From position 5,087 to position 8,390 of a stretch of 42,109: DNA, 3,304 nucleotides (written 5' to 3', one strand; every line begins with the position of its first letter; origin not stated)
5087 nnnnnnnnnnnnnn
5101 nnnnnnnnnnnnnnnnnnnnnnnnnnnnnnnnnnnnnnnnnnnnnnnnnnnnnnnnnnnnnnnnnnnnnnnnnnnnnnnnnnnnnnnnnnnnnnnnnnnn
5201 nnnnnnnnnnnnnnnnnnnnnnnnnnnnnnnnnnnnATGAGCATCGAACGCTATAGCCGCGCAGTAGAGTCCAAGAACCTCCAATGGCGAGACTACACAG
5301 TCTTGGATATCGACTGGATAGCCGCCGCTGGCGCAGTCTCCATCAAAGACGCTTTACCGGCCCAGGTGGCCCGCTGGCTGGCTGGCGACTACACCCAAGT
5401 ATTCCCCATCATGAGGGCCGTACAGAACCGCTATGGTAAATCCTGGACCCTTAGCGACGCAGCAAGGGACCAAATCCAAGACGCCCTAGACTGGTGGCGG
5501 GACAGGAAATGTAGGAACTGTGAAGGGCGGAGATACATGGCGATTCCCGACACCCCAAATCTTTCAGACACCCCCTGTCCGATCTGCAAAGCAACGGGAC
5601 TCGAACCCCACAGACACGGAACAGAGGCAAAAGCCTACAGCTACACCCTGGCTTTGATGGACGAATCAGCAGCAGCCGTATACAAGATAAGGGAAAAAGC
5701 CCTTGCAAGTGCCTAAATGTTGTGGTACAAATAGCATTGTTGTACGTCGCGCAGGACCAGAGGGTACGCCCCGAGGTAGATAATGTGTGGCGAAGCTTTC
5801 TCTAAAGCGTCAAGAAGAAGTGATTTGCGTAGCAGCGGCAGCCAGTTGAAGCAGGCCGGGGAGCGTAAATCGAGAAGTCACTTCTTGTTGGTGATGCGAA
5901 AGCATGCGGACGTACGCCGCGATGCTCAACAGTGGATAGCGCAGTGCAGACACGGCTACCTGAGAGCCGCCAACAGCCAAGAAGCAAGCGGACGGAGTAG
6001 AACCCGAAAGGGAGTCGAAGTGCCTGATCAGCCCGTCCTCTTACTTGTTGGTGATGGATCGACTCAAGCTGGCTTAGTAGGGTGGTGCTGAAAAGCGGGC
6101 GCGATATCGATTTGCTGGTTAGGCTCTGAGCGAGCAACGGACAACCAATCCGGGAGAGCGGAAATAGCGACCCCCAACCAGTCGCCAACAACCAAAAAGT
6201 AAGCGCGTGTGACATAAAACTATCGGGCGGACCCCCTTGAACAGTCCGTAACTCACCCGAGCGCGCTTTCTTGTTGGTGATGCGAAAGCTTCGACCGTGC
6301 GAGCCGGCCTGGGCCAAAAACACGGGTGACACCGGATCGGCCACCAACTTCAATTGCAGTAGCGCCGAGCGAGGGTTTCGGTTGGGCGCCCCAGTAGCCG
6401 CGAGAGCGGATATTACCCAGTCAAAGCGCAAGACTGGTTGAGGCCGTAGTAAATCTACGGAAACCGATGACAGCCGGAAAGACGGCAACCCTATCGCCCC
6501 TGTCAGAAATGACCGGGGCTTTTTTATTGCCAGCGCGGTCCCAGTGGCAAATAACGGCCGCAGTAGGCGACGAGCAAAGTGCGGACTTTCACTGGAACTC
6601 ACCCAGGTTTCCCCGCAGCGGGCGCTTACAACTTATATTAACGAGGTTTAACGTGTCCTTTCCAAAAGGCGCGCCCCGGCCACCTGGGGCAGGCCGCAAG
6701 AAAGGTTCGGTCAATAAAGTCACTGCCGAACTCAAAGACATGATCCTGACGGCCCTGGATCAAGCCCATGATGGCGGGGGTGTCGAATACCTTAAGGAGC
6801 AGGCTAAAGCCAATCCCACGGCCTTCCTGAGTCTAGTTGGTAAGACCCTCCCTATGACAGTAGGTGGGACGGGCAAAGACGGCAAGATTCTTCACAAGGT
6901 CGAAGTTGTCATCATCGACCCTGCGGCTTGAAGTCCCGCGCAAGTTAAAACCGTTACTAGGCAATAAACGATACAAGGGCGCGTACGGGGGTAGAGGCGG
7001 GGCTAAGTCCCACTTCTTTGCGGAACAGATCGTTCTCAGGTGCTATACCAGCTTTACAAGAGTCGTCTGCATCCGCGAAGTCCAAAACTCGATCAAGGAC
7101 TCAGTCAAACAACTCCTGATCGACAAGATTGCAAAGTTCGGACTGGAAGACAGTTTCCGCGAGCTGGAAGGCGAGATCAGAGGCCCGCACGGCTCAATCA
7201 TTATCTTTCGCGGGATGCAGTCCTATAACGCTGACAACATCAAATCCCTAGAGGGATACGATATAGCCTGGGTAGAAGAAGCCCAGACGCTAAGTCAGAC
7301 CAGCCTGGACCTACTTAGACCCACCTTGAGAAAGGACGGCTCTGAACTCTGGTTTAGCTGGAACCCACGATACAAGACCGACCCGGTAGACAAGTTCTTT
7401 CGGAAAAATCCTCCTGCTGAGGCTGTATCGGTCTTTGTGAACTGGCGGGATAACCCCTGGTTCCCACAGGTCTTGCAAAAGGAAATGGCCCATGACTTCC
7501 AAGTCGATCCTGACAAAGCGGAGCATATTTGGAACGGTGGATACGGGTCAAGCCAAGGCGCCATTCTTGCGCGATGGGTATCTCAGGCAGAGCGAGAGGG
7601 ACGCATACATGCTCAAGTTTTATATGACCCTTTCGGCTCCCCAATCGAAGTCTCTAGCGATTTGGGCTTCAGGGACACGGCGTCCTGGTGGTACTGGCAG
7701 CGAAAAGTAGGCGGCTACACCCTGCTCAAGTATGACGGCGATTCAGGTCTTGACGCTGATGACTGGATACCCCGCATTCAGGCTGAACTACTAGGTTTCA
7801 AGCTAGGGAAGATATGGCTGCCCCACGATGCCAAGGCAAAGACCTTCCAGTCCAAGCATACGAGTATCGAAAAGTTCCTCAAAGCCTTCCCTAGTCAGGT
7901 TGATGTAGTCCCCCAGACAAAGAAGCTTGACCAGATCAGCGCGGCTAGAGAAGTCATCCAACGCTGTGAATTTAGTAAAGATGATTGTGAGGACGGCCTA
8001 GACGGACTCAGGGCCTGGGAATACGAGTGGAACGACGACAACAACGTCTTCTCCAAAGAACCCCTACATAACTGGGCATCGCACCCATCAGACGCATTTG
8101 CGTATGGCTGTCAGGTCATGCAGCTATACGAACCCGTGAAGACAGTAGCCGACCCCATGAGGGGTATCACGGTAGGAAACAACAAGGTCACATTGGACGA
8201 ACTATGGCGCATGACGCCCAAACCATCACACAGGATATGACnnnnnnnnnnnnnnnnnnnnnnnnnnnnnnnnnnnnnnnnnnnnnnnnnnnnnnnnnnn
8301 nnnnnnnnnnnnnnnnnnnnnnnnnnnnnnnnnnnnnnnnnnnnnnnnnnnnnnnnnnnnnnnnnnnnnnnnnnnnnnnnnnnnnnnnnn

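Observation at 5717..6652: About 0.9 kb of ORF-poor, tri-modular, apparently highly structured RNA between the Q-like gene and the terminase genes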

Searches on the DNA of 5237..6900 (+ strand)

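Call 4: search_rna_families(source=window, start=5500, end=6900, threshold=evalue, max_evalue=10, show_alignments=3)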
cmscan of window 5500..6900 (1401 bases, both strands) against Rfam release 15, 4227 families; matches with E-value up to 10: 2.
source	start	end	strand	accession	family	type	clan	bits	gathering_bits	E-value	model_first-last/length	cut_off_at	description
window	6436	6527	+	RF00021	Spot_42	Gene; sRNA;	-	22.7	80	0.12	1-115/115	no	Spot 42 RNA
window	6447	6527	+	RF02399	NsiR1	Gene; sRNA;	-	15.7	39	4.8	1-60/60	no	Nitrogen stress-induced RNA 1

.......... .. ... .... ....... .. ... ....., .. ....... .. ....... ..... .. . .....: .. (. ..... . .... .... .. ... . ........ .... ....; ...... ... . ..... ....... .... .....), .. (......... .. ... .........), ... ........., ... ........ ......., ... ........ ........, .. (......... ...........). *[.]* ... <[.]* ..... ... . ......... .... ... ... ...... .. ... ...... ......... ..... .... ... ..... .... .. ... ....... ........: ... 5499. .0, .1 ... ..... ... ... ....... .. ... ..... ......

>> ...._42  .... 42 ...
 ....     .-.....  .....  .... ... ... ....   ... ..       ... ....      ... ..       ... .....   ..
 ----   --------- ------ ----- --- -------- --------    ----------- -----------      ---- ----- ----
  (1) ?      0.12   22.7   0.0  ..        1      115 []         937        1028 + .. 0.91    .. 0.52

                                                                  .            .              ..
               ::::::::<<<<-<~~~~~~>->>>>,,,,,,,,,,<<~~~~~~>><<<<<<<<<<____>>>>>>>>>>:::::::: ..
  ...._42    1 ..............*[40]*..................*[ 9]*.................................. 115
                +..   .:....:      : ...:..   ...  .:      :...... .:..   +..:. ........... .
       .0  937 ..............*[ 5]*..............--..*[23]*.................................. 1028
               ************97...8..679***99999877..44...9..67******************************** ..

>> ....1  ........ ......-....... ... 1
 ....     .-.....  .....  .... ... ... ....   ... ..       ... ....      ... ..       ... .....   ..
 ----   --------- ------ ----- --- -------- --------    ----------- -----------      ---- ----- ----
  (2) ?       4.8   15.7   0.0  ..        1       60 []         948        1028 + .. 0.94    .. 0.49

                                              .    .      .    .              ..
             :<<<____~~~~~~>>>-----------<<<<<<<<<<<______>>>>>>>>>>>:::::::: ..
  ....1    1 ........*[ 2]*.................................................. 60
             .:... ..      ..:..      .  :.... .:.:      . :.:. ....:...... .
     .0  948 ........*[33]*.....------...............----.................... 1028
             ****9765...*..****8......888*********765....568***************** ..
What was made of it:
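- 6496..6528 (+): Intrinsic terminator of the leader, the tR' equivalent. Aligned as a terminator stem by cmscan (call 4).
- On Large structured ncRNAs in Rfam (GOLLD, ROOL, HEARO, OLE, raiA, group I/II introns): In 5500-6900 at E <= 10 there are only weak terminator-driven matches: Spot 42 at 22.7 bits against a gathering score of 80, and NsiR1 at 15.7 bits against a gathering score of 39 (call 4).
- On tRNA or tRNA-like element: There is no tRNA hit at E <= 10 (call 4).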

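Call 7: search_dna_similar(query=window:5717-6652:+, collection=phages, mode=distant, max_rows=40)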
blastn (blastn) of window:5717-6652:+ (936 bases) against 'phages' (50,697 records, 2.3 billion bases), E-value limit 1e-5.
No match.

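Call 8: search_dna_similar(query=window:5717-6652:+, collection=ecoli_genomes, mode=near, max_rows=10)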
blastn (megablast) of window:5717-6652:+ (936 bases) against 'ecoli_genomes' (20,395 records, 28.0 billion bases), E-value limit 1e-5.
No match.
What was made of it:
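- Tried and rejected: No hit against isolate phages or E. coli genomes (calls 7, 8).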

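Call 35: search_rna_families(sources=[L201, L202, L203, L205, L206, L207, L208, L204], threshold=evalue, max_evalue=1)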
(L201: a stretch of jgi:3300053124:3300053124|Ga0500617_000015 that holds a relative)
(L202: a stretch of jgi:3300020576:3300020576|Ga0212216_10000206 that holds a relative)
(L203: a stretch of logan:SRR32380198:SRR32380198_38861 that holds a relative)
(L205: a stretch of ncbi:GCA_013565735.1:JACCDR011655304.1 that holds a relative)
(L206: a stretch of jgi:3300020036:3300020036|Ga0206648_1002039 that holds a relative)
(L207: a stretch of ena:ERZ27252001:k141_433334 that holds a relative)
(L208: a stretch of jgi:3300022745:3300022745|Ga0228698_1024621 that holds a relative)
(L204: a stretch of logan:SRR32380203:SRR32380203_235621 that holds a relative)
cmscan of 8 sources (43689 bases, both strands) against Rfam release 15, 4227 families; matches with E-value up to 1: 14.
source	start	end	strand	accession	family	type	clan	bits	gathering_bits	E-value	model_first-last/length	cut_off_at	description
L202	4732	4804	+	RF00005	tRNA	Gene; tRNA;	CL00001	57.4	29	6.1e-10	1-71/71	no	tRNA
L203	788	860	+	RF00005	tRNA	Gene; tRNA;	CL00001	57.4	29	6.1e-10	1-71/71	no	tRNA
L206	4912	4969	+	RF02278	Betaproteobacteria_toxic_sRNA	Gene; sRNA;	-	56.4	50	8e-09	1-64/64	no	Betaproteobacteria toxic small RNA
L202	4999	5056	+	RF02278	Betaproteobacteria_toxic_sRNA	Gene; sRNA;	-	55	50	1.8e-08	1-64/64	no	Betaproteobacteria toxic small RNA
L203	1055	1112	+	RF02278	Betaproteobacteria_toxic_sRNA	Gene; sRNA;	-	55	50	1.8e-08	1-64/64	no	Betaproteobacteria toxic small RNA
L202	4592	4666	+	RF00005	tRNA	Gene; tRNA;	CL00001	53.1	29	9.7e-09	1-71/71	no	tRNA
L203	648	722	+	RF00005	tRNA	Gene; tRNA;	CL00001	53.1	29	9.7e-09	1-71/71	no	tRNA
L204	1030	1104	+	RF00005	tRNA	Gene; tRNA;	CL00001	53.1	29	9.7e-09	1-71/71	no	tRNA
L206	4573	4644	+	RF00005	tRNA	Gene; tRNA;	CL00001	50.3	29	5.7e-08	1-71/71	no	tRNA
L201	506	578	+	RF00005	tRNA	Gene; tRNA;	CL00001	39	29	7.2e-05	1-71/71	no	tRNA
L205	4926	4977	+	RF02278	Betaproteobacteria_toxic_sRNA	Gene; sRNA;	-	33.6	50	0.0042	1-64/64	no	Betaproteobacteria toxic small RNA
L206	4916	4969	+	RF02837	anti-hemB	Gene; sRNA;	-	23.4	49.5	0.25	1-81/81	no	Burkholderia RNA 7 (anti-hemB)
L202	5003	5056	+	RF02837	anti-hemB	Gene; sRNA;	-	21.8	49.5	0.71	1-81/81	no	Burkholderia RNA 7 (anti-hemB)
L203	1059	1112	+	RF02837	anti-hemB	Gene; sRNA;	-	21.8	49.5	0.71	1-81/81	no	Burkholderia RNA 7 (anti-hemB)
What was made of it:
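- On RF02278 Betaproteobacteria toxic small RNA: Present in the relatives L202, L203 and L206 at 55-56 bits (call 35).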

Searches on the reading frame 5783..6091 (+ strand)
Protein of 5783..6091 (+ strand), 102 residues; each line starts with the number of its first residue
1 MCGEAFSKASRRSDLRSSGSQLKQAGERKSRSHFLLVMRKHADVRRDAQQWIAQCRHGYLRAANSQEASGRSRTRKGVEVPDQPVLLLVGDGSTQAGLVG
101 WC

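Call 13: search_protein_families(library=phrogs, proteins=[window:5783-6091:+], max_evalue=0.01)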
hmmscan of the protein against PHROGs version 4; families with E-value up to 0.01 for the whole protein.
window:5783-6091:+ (102 aa): 0 families

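Call 14: search_protein_families(library=pfam, proteins=[window:5783-6091:+], max_evalue=0.01)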
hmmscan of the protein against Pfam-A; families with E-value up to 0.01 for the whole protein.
window:5783-6091:+ (102 aa): 0 families

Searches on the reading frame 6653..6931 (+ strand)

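Call 13: search_protein_families(library=phrogs, proteins=[window:6653-6931:+], max_evalue=0.01)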
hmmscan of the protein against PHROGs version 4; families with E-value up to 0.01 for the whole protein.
window:6653-6931:+ (92 aa): 2 families
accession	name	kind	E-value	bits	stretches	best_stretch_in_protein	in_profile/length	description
phrog_11043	-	unknown function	7.1e-21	75.1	1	7-86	12-96/105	-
phrog_15261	-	unknown function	4e-06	28.2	1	5-47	7-44/99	-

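Call 14: search_protein_families(library=pfam, proteins=[window:6653-6931:+], max_evalue=0.01)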
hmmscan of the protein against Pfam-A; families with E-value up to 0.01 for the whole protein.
window:6653-6931:+ (92 aa): 0 families

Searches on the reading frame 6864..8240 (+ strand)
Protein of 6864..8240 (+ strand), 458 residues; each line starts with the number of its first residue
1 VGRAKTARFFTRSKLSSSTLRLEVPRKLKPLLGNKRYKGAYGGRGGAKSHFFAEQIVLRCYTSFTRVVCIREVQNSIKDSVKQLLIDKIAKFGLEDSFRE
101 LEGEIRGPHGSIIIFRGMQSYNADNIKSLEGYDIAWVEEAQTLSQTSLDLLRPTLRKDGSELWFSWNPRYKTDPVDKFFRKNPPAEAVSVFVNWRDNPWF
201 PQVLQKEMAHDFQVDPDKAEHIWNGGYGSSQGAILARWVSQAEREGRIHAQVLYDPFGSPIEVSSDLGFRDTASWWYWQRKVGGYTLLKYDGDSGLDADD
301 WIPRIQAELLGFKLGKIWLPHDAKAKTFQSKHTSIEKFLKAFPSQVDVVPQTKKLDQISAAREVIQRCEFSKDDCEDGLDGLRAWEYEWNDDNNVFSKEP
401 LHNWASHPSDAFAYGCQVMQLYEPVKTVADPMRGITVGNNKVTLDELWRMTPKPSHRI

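Call 13: search_protein_families(library=phrogs, proteins=[window:6864-8240:+], max_evalue=0.01)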
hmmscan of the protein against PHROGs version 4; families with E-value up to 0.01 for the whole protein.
window:6864-8240:+ (458 aa): 5 families
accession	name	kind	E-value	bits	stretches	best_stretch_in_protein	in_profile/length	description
phrog_3717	-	head and packaging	4.8e-56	191.3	1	18-247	5-244/277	terminase large subunit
phrog_2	-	head and packaging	7.7e-44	151.6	1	34-420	276-591/807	terminase large subunit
phrog_2472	-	unknown function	3.5e-15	57.2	1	161-415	42-304/324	-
phrog_979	-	head and packaging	6.6e-07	29.4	1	42-171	173-307/642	terminase large subunit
phrog_8711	-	head and packaging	0.00013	23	1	35-98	25-89/89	terminase large subunit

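Call 14: search_protein_families(library=pfam, proteins=[window:6864-8240:+], max_evalue=0.01)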
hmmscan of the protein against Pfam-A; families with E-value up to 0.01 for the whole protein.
window:6864-8240:+ (458 aa): 1 family
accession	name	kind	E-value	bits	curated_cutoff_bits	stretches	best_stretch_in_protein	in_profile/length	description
PF04466.19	Terminase_3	-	2.1e-32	112.7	23.2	1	35-225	2-200/201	Phage terminase large subunit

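Call 15: find_related_loci(query=window:6864-8240:+, collection=viral_contigs, flank=6000)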
Query window:6864-8240:+ (458 aa) in viral_contigs; peptide patterns used: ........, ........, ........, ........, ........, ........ (x = any residue, [..] = any of these).
270 stretches matched a pattern; 270 encode a relative of the query (tblastn E <= 1e-3); the best 80 are kept; 80 distinct loci.
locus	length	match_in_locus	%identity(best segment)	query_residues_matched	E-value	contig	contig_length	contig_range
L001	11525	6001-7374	81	4-458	0e+0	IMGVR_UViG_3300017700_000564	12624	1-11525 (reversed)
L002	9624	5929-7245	82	23-458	0e+0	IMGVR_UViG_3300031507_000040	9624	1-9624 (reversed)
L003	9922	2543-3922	77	2-458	0e+0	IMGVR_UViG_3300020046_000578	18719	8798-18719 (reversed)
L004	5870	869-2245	76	6-458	0e+0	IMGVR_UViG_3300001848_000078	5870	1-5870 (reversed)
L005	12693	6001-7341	76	15-458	0e+0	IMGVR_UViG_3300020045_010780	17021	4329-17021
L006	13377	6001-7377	75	6-458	0e+0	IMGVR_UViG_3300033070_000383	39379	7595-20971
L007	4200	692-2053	74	6-455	0e+0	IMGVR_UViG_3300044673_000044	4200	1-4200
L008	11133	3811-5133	76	20-458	0e+0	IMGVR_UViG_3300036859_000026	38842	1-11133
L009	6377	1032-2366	75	17-458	0e+0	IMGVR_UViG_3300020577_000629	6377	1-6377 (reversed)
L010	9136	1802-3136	75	17-458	0e+0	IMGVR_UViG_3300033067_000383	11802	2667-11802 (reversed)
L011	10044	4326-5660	75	17-458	0e+0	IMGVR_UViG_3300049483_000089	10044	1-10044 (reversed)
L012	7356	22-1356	75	16-458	0e+0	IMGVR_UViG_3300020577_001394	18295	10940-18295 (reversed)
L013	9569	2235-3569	74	16-458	0e+0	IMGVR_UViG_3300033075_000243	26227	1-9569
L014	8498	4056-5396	73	19-458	0e+0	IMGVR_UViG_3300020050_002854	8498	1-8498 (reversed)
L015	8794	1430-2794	72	8-458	0e+0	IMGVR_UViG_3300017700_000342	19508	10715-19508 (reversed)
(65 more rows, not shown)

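Call 76: search_dna_similar(query=window:6864-8240:+, collection=phages, mode=protein, max_rows=15)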
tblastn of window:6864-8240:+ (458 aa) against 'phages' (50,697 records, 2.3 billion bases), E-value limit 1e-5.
Records with a match: 1620; places in all: 1623; records where one place covers at least 80% of the query: 49.
Best place of each record, by identity: <60% 1620.
By first word of the organism name: Vibrio 393; Pseudomonas 371; Salmonella 135; Klebsiella 90; Acinetobacter 84; Escherichia 65; Enterococcus 60; Staphylococcus 51; Clostridium 37; Bacteriophage 22; and 68 more.
By host as written in the record: - 440; Pseudomonas aeruginosa 155; Pseudomonas aeruginosa PAO1 91; Klebsiella pneumoniae 51; Acinetobacter baumannii 41; Vibrio cyclitrophicus 30; Pseudomonas sp. 30; Escherichia coli 30; and 349 more.
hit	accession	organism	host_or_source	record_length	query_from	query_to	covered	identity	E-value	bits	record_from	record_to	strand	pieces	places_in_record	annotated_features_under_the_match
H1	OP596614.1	Bradyrhizobium phage ppBeUSDA76-2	Bradyrhizobium elkanii USDA 76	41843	28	443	91%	37.7%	2e-53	199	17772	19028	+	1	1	terminase large subunit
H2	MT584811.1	Sulfitobacter phage phiGT1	Sulfitobacter sp. HGT1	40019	23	413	85%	38.2%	8e-55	202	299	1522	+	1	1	large terminase subunit | putative small terminase subunit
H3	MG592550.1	Vibrio phage 1.184.A._10N.286.49.A5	Vibrio cyclitrophicus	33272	23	437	91%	35.6%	2e-57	210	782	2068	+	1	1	terminase large subunit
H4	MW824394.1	Vibrio phage 41E34.2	Vibrio crassostreae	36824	23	413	85%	36.8%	4e-58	212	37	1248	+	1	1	putative terminase large subunit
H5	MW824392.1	Vibrio phage 34E29.1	Vibrio crassostreae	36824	23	413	85%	36.8%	4e-58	212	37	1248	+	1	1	PBSX family terminase large subunit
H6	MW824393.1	Vibrio phage 36E38.1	Vibrio crassostreae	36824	23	413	85%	36.8%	4e-58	212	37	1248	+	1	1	PBSX family terminase large subunit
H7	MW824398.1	Vibrio phage 44E38.1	Vibrio crassostreae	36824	23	413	85%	36.8%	4e-58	212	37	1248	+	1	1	terminase large subunit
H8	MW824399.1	Vibrio phage 44E38.2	Vibrio crassostreae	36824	23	413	85%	36.8%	4e-58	212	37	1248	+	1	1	PBSX family terminase large subunit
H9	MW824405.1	Vibrio phage 75E35.1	Vibrio crassostreae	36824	23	413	85%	36.8%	4e-58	212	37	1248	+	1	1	PBSX family terminase large subunit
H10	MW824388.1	Vibrio phage 24E30.2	Vibrio crassostreae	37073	23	413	85%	36.8%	4e-58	212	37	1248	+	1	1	PBSX family terminase large subunit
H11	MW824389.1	Vibrio phage 24E35.2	Vibrio crassostreae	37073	23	413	85%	36.8%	4e-58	212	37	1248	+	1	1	PBSX family terminase large subunit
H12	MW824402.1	Vibrio phage 64E30.1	Vibrio crassostreae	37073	23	413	85%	36.8%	4e-58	212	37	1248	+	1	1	PBSX family terminase large subunit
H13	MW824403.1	Vibrio phage 66E30.1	Vibrio crassostreae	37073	23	413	85%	36.8%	4e-58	212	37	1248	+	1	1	terminase large subunit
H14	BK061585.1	Pseudomonas phage vB_PaeP-D14I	Pseudomonas aeruginosa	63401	24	421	87%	36.0%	3e-58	213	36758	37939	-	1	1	phage terminase, large subunit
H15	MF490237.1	Pseudomonas phage vB_PaeP_E220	-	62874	24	421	87%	36.0%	4e-58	212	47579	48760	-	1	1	hypothetical protein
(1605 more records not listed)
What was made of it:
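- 6653..8240 (+): First late genes: small terminase 6653-6931 and large terminase 6864-8240 (PBSX/Terminase_3 type). The portal gene follows at 8457. PHROG 11043, PHROG 3717 and PF04466, and PHROG 12082 (calls 13, 14, 76).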

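Call 101: search_protein_families(library=phrogs, proteins=[L001:4202-4570:+, L002:4394-4780:+, L006:4644-5030:+, L001:5160-5480:+], max_evalue=0.01)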
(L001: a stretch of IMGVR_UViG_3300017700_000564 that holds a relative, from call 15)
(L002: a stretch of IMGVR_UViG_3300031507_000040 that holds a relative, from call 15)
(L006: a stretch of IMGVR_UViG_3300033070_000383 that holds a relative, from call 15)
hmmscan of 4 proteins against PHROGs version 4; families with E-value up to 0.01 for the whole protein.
L001:4202-4570:+ (123 aa): 0 families

L002:4394-4780:+ (129 aa): 0 families

L006:4644-5030:+ (129 aa): 0 families

L001:5160-5480:+ (107 aa): 0 families

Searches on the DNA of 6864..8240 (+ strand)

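Call 112: search_rna_families(sources=[L001, L002, L006], threshold=evalue, max_evalue=0.1)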
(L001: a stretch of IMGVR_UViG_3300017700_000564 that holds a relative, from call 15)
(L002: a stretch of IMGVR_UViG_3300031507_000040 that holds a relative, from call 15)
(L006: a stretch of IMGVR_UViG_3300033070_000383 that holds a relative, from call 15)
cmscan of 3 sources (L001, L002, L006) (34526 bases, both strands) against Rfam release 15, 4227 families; matches with E-value up to 0.1: 1.
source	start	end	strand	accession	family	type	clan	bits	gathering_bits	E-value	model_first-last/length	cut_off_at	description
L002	4900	4981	+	RF00005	tRNA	Gene; tRNA;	CL00001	34.5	29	0.00098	1-71/71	no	tRNA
